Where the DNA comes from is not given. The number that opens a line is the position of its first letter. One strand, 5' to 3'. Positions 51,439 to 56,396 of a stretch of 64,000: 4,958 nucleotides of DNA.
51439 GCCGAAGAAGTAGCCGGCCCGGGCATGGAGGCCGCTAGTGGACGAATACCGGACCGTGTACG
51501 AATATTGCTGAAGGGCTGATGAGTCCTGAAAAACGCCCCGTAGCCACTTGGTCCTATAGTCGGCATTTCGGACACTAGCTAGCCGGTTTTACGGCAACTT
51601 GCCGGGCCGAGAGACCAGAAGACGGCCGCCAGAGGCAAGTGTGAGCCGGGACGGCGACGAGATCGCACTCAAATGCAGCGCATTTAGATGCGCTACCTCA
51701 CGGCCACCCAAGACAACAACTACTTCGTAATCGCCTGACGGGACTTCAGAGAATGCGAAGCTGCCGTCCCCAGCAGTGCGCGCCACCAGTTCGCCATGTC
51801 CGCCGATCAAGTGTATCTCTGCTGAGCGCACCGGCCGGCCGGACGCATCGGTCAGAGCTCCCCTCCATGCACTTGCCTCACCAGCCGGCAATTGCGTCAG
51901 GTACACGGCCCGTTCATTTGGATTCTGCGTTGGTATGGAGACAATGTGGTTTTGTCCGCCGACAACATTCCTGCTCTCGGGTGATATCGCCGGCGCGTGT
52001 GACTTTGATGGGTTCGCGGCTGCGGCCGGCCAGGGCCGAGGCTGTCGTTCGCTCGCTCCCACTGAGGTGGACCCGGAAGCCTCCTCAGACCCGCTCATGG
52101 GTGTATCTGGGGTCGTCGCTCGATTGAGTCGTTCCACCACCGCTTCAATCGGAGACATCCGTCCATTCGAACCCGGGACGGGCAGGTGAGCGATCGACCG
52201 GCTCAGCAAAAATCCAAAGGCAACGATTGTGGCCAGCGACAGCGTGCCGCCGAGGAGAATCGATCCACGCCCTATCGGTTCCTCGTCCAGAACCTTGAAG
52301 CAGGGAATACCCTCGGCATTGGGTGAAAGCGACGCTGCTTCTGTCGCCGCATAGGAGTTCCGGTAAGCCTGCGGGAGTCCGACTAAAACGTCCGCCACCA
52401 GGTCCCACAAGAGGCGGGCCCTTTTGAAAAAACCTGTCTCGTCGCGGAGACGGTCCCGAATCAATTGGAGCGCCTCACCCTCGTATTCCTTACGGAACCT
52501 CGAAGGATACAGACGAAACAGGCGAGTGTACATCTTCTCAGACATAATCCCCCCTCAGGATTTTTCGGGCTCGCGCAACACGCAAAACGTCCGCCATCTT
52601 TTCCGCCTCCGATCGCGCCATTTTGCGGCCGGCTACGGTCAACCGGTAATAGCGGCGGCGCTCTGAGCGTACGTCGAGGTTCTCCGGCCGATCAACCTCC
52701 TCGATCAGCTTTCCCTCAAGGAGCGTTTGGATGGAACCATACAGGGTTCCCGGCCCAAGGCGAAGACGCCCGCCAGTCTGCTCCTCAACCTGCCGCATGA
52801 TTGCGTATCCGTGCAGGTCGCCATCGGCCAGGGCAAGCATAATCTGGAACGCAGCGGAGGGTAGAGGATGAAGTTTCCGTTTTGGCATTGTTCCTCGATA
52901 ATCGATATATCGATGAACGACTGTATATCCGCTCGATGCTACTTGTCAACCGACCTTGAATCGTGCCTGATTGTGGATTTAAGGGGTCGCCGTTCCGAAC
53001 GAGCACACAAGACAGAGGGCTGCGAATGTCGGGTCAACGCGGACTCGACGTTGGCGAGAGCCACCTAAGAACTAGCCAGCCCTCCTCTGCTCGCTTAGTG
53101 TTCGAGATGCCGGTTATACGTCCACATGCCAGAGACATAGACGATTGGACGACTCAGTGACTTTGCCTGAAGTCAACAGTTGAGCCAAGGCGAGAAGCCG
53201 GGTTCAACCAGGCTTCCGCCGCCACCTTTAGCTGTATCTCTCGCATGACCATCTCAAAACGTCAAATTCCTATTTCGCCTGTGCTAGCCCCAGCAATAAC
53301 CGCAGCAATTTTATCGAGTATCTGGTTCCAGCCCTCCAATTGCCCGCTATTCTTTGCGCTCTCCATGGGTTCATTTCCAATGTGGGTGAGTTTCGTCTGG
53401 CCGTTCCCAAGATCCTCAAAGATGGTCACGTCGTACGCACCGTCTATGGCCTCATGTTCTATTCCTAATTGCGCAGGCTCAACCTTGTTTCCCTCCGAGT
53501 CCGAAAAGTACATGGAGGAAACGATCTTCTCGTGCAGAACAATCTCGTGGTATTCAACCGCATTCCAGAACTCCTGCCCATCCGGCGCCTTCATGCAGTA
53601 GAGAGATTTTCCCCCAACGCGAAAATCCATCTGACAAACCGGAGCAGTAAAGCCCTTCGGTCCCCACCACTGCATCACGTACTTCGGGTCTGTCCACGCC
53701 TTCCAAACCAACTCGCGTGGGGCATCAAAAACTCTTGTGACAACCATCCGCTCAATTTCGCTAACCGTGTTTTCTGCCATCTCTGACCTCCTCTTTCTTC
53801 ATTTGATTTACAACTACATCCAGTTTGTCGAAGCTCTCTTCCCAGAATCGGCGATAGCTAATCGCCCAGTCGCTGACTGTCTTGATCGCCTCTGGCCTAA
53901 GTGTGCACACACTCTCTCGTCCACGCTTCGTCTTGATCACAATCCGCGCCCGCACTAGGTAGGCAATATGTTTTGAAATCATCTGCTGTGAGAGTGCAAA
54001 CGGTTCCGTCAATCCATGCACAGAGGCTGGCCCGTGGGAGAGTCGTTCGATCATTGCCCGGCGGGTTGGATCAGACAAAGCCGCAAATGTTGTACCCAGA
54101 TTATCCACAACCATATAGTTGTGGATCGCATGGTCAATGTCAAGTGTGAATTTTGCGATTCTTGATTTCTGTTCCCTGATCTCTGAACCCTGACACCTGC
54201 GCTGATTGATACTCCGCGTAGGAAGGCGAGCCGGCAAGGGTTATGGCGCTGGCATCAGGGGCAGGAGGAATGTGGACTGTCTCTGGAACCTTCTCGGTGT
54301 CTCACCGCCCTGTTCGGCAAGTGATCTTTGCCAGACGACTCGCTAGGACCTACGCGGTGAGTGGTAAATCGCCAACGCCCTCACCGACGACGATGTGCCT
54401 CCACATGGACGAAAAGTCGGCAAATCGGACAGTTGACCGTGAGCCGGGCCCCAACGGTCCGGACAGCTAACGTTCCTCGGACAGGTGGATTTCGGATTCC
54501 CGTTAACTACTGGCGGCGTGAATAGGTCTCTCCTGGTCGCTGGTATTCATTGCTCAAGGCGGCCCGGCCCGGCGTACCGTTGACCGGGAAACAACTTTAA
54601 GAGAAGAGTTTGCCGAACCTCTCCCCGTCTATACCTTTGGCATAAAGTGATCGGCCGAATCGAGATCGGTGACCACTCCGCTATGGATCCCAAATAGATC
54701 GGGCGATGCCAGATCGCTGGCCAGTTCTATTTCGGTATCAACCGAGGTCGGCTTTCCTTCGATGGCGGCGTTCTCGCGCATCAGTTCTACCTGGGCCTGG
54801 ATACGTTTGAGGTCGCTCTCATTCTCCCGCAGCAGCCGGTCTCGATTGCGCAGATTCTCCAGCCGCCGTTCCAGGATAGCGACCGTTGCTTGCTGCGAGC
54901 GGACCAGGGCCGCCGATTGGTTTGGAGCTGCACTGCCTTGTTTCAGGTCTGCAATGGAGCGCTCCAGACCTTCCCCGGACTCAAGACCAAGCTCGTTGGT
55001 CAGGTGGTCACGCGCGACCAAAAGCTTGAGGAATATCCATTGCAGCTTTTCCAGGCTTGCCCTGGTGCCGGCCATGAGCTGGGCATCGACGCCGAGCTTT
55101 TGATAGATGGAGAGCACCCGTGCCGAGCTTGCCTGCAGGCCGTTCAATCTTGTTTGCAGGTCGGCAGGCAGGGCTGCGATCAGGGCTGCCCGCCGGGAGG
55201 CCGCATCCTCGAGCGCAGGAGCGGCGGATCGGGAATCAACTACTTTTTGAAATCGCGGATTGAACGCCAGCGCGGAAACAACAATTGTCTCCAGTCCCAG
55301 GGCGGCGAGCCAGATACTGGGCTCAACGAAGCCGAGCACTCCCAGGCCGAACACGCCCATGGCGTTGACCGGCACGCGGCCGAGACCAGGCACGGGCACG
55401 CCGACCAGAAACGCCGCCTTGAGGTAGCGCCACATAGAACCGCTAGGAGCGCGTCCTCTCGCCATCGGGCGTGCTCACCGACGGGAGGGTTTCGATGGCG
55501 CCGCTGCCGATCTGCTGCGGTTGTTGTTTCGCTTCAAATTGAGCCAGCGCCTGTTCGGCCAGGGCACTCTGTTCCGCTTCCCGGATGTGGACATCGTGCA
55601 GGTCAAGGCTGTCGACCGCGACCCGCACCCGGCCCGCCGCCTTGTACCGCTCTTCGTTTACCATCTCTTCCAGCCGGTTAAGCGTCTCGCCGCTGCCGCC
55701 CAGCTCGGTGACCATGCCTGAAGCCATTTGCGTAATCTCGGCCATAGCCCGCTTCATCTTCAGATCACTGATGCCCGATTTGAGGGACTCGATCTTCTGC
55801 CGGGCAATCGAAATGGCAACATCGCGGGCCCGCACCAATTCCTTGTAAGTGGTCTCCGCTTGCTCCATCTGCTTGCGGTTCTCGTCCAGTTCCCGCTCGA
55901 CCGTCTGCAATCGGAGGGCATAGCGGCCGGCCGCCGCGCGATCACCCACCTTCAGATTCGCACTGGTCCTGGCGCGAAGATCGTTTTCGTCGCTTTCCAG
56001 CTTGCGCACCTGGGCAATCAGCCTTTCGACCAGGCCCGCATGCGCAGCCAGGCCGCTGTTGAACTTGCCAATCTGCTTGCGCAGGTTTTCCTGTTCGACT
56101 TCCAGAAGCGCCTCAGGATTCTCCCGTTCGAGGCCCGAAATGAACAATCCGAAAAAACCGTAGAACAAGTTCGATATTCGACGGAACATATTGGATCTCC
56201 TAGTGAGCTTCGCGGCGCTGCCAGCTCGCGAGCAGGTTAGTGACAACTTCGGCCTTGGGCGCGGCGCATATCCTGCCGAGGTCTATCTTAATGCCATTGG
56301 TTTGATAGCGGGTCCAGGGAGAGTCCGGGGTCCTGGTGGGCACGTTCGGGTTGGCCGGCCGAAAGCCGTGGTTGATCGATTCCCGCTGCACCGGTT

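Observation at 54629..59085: PspA/IM30 operon preceded by two paralogous PBP2-domain lipoproteins, one fused to a VWA domain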

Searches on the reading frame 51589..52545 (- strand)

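Call 85: search_protein_families(library=pfam, proteins=[window:51589-52545:-], max_evalue=0.01)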
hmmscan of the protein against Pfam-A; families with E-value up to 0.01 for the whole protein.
window:51589-52545:- (318 aa): 2 families
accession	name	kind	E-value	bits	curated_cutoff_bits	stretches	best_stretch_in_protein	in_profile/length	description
PF13620.12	CarboxypepD_reg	-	3.1e-08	34.3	32.3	1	228-293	3-70/82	Carboxypeptidase regulatory-like domain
PF09430.16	EMC7_beta-sandw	-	0.0032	18.1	26.6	1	242-277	10-45/122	ER membrane protein complex subunit 7, beta-sandwich domain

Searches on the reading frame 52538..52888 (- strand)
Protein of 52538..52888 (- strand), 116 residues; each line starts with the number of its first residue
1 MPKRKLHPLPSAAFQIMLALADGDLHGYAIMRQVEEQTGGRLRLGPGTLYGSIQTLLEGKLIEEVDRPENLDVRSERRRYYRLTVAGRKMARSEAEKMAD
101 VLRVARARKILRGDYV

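Call 85: search_protein_families(library=pfam, proteins=[window:52538-52888:-], max_evalue=0.01)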
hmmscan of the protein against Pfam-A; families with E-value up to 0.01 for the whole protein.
window:52538-52888:- (116 aa): 1 family
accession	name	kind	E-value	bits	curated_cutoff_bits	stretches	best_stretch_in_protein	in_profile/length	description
PF03551.20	PadR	-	1.2e-13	51.2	27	1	18-90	3-72/75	Transcriptional regulator PadR-like family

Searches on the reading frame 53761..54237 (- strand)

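Call 85: search_protein_families(library=pfam, proteins=[window:53761-54237:-], max_evalue=0.01)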
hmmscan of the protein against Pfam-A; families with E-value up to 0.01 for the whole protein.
window:53761-54237:- (158 aa): 2 families
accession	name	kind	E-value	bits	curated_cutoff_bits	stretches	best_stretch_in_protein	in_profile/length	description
PF12840.13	HTH_20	-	1.6e-06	28.4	27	1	54-100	1-48/51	Helix-turn-helix domain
PF01022.26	HTH_5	-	4e-06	27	22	1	56-102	1-47/47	Bacterial regulatory protein, arsR family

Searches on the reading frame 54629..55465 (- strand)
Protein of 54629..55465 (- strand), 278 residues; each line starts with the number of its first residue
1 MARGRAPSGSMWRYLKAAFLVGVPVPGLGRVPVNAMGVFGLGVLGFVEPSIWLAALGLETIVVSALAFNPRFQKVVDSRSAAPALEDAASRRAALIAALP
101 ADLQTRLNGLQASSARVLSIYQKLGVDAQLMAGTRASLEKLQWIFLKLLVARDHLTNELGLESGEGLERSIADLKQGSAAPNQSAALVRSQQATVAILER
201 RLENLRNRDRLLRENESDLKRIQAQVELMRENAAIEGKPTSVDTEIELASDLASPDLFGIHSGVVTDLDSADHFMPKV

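Call 3: search_protein_families(library=pfam, proteins=[window:54629-55465:-], max_evalue=0.1)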
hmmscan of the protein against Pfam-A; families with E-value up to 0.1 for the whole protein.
window:54629-55465:- (278 aa): 0 families

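Call 6: search_protein_families(library=ncbifam, proteins=[window:54632-55465:-], max_evalue=0.1)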
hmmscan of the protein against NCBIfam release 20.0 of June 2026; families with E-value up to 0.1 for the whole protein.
seq(278 aa): 0 families

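Call 7: search_protein_families(library=pfam, proteins=[window:54632-55465:-], max_evalue=1)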
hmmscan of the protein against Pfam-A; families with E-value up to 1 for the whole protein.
seq(278 aa): 0 families
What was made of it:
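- On Classical Psp or Lia systems: Pfam and NCBIfam scans of the four cluster genes show none (calls 3, 6, 7).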

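Call 15: find_homologous_proteins(query=window:54629-55465:-)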
Query window:54629-55465:- (278 aa): 716 proteins with E <= 0.001 among 7846 candidates; the best 120 are listed.
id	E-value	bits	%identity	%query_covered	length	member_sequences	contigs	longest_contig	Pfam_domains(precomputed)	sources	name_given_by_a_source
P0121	2.0e-159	547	93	100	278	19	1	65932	-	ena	-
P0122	6.1e-142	489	86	96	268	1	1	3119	-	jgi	jgi:hypothetical protein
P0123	2.1e-136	471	85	96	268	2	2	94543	-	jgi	jgi:hypothetical protein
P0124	2.3e-136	471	86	95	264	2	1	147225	-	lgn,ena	-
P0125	2.0e-135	468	85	94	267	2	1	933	-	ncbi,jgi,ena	jgi:hypothetical protein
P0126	3.6e-134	464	85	95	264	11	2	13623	-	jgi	jgi:hypothetical protein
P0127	2.3e-128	445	79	94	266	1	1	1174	-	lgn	-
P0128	7.0e-128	443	79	94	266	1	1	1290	-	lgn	-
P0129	2.2e-126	438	79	94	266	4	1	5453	-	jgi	-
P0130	2.4e-126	438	79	94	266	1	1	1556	-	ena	-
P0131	2.4e-125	435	80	94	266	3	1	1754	-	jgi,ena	-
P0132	2.1e-124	432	77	94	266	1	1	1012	-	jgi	jgi:hypothetical protein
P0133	9.8e-124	430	78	96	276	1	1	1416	-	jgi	jgi:hypothetical protein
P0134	8.0e-123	427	77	94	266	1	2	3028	-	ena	-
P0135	8.4e-122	423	77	94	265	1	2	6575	-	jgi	jgi:hypothetical protein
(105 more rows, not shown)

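Call 35: search_solved_structures(query=A1, max_evalue=10)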
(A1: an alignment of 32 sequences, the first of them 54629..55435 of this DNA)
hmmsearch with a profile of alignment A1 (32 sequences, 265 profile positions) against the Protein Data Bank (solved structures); distinct sequences matched with E-value up to 10: 4.
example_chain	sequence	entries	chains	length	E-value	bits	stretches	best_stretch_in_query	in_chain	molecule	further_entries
1ge9_A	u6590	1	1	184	0.17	14.3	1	12-132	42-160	RIBOSOME RECYCLING FACTOR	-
4zdw_B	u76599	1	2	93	1.3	11.4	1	140-200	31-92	Rab guanine nucleotide exchange factor SEC2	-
3qwu_A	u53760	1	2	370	1.4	11.3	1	134-214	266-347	DNA ligase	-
2eqb_B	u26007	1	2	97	1.5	11.2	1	140-200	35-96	Rab guanine nucleotide exchange factor SEC2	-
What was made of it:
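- Tried and rejected: a g4 profile against PDB sequences (call 35);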

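Call 45: predict_structure(alignment_id=A2)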
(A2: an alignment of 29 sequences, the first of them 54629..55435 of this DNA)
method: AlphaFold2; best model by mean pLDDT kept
length: 268 residues; sequences in the alignment: 29
mean_pLDDT: 74.6   pTM: 0.62
mean pLDDT of the five models: 74.6, 72.8, 71.1, 70.1, 68.2
residues with pLDDT >= 90: 45; 70-90: 126; 50-70: 83; < 50: 14
segments of 3 or more residues with pLDDT < 50: 1-3, 265-268
pLDDT, mean of each block of 10 residues (from residue 1): 52 60 60 52 53 56 53 64 85 92 92 88 87 91 84 81 82 81 85 87 90 90 81 59 73 79 54
secondary structure, 60 per line:
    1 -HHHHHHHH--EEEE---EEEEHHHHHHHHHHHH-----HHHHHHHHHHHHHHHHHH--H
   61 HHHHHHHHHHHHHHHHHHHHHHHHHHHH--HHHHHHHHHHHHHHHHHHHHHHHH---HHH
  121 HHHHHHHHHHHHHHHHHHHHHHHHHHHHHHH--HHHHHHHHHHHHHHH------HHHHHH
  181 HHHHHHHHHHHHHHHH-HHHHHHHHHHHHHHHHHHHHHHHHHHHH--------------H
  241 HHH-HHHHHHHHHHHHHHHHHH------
elements in order: H2-9 E12-15 E19-22 H23-34 H40-57 H60-88 H91-114 H118-151 H154-168 H175-196 H198-225 H240-243 H245-262
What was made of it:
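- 54629..55435 (-): Gene 4 ('g4'): 268-aa protein of an unnamed family. It has an N-terminal amphipathic stretch, a hydrophobic hairpin (aa 23-58, nt 55262-55369, with near-invariant Glu49) and an all-helical C-terminal domain. AF2 model with pLDDT 74.6, all helical (call 45).
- It is all helical with an N-terminal amphipathic stretch (call 45). The predicted helices of 15-34 residues do not look like the long ESCRT-III hairpin (call 45).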

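Call 49: fold_search(model_id=the predicted structure, library=pdb)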
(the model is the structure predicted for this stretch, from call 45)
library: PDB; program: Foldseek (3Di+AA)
matches with E <= 10: 474; with E <= 0.001: 0
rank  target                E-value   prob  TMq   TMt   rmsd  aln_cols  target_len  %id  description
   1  7aan_B                1.9e-01  0.23  0.16  0.15  25.9       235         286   12  Crystal structure of the F-BAR domain of PSTIPIP1 (released 2022-02-23)
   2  7aam_A                2.5e-01  0.20  0.16  0.15  25.9       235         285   12  Crystal structure of the F-BAR domain of PSTIPIP1 bound to the CTH domain of the phosphatase LYP (released 2022-02-23)
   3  4dcn_D                2.6e-01  0.30  0.17  0.22  21.1       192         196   16  Crystal Structure Analysis of the Arfaptin2 BAR domain in Complex with ARL1 (released 2012-06-13)
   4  8qb8_A                3.1e-01  0.09  0.14  0.14  26.0       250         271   17  Lsp1 in native eisosome lattice bound to plasma membrane microdomain (released 2024-07-24)
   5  1i49_A                3.4e-01  0.30  0.16  0.21  17.2       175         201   18  CRYSTAL STRUCTURE ANALYSIS OF ARFAPTIN (released 2001-05-16)
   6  9cpc_3R               3.6e-01  0.11  0.14  0.14  30.6       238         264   13  Atomic model of porcine brain ventricles cilia doublet microtubule (48-nm periodicity) (released 2024-10-23)
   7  8to0_Aa               3.7e-01  0.10  0.14  0.13  36.4       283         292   12  48-nm repeating structure of doublets from mouse sperm flagella (released 2023-11-01)
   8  4tql_A                4.4e-01  0.18  0.17  0.20  24.7       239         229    9  Computationally designed three helix bundle (released 2014-10-15)
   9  1i4d_B                4.4e-01  0.14  0.13  0.17  14.3       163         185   18  CRYSTAL STRUCTURE ANALYSIS OF RAC1-GDP COMPLEXED WITH ARFAPTIN (P21) (released 2001-05-16)
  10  1i4d_A                4.6e-01  0.20  0.15  0.20  16.0       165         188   16  CRYSTAL STRUCTURE ANALYSIS OF RAC1-GDP COMPLEXED WITH ARFAPTIN (P21) (released 2001-05-16)
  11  9jih_B                5.1e-01  0.15  0.18  0.18  23.9       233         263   11  Crystal structure of BAR domain of ACAP4 (released 2026-01-14)
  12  8to0_z4               5.4e-01  0.23  0.18  0.26  27.9       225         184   14  48-nm repeating structure of doublets from mouse sperm flagella (released 2023-11-01)
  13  5c5b_D                5.7e-01  0.14  0.17  0.14  27.5       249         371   12  Crystal Structure of Human APPL BAR-PH Heterodimer (released 2016-06-22)
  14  1i4l_A                5.7e-01  0.13  0.16  0.21  14.5       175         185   16  CRYSTAL STRUCTURE ANALYSIS OF RAC1-GDP IN COMPLEX WITH ARFAPTIN (P41) (released 2001-05-16)
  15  7rit_A                5.7e-01  0.10  0.16  0.09  23.9       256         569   15  Drug-free A. baumannii MsbA (released 2021-10-06)
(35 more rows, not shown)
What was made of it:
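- Tried and rejected: Foldseek against the PDB (best E=0.19, BAR domains; CdvB2 at E about 1; call 49);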

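Call 77: find_homologous_proteins(query=A6, max_evalue=0.001)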
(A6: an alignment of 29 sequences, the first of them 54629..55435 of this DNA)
Query A6 (29 sequences) (268 aa, profile of the alignment): 804 proteins with E <= 0.001 among 8000 candidates; the best 120 are listed.
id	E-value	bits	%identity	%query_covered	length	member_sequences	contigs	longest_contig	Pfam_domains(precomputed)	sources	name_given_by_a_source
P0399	3.5e-115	402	47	97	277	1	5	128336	-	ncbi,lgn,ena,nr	ncbi:MAG TPA: hypothetical protein VKB90_04660 [Candidatus Acidoferrum sp.]|nr:hypothetical protein 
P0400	4.1e-115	402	47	97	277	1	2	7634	-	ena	-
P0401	4.7e-115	402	46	97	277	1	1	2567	-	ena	-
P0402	7.7e-115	401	47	97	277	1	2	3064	-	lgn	-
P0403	2.1e-114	400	46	97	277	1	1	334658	-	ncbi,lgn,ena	-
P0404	2.9e-114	399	45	97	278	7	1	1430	-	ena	-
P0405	4.0e-114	399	45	97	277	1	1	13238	-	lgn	-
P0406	6.7e-114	398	46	97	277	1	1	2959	-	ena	-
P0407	1.2e-113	397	45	97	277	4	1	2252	-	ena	-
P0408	1.5e-113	397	45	97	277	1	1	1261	-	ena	-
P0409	1.5e-113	397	45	97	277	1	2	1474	-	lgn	-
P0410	2.2e-113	396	44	97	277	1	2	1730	-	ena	-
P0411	2.9e-113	396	46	97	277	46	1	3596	-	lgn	-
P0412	3.4e-113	396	46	97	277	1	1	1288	-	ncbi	-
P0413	4.2e-113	395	46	97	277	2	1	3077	-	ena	-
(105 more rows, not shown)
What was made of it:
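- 54629..55435 (-): 716-804 homologs, all unnamed (calls 15, 77).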

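Call 81: search_protein_families(library=padloc, proteins=[window:54629-55435:-], max_evalue=0.01)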
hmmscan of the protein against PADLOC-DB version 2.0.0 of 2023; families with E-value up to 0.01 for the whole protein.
window:54629-55435:- (268 aa): 0 families
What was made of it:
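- Tried and rejected: PADLOC gave no hit for the four window proteins (call 81).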

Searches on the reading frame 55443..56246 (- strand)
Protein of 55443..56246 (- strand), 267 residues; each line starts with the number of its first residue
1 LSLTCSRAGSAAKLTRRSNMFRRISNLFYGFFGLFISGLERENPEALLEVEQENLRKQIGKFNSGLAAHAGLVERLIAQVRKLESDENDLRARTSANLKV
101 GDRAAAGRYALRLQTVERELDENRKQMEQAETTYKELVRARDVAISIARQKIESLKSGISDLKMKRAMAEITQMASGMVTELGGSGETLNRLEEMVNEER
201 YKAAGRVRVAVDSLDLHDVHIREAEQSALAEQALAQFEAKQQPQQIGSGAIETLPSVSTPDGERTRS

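Call 3: search_protein_families(library=pfam, proteins=[window:55443-56246:-], max_evalue=0.1)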
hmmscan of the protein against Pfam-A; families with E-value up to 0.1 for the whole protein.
window:55443-56246:- (267 aa): 2 families
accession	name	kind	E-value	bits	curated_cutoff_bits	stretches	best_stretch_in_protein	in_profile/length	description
PF04012.17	PspA_IM30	-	1.3e-09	38.5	33.9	1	20-241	2-218/220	PspA/IM30 family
PF13851.11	GAS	-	0.085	12.7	32.3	0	48-144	31-125/200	Growth-arrest specific micro-tubule binding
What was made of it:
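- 55443..56189 (-): Gene 3: PspA/IM30-family protein, 248 aa, with the N-terminal amphipathic segment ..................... Pfam PspA_IM30 38.5 bits against a gathering score of 33.9, covering profile positions 2-218 of 220 (call 3).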

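Call 6: search_protein_families(library=ncbifam, proteins=[window:55446-56189:-], max_evalue=0.1)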
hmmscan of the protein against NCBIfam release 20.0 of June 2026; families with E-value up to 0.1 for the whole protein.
seq(248 aa): 1 family
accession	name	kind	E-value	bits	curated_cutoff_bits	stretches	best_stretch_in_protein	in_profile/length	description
TIGR03930.1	WXG100_ESAT6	subfamily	0.019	15.1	44.85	0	84-115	57-88/90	WXG100 family type VII secretion target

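Call 63: search_solved_structures(query=window:55443-56189:-, max_evalue=0.01)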
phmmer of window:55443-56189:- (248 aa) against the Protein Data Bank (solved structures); distinct sequences matched with E-value up to 0.01: 0.
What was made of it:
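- On PspA/IM30 (Pfam PF04012): No structure-prediction job was left. phmmer against PDB sequences found nothing at E<=0.01 (call 63).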

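Call 81: search_protein_families(library=padloc, proteins=[window:55443-56189:-], max_evalue=0.01)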
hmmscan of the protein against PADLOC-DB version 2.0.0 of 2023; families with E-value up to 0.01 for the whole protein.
window:55443-56189:- (248 aa): 0 families
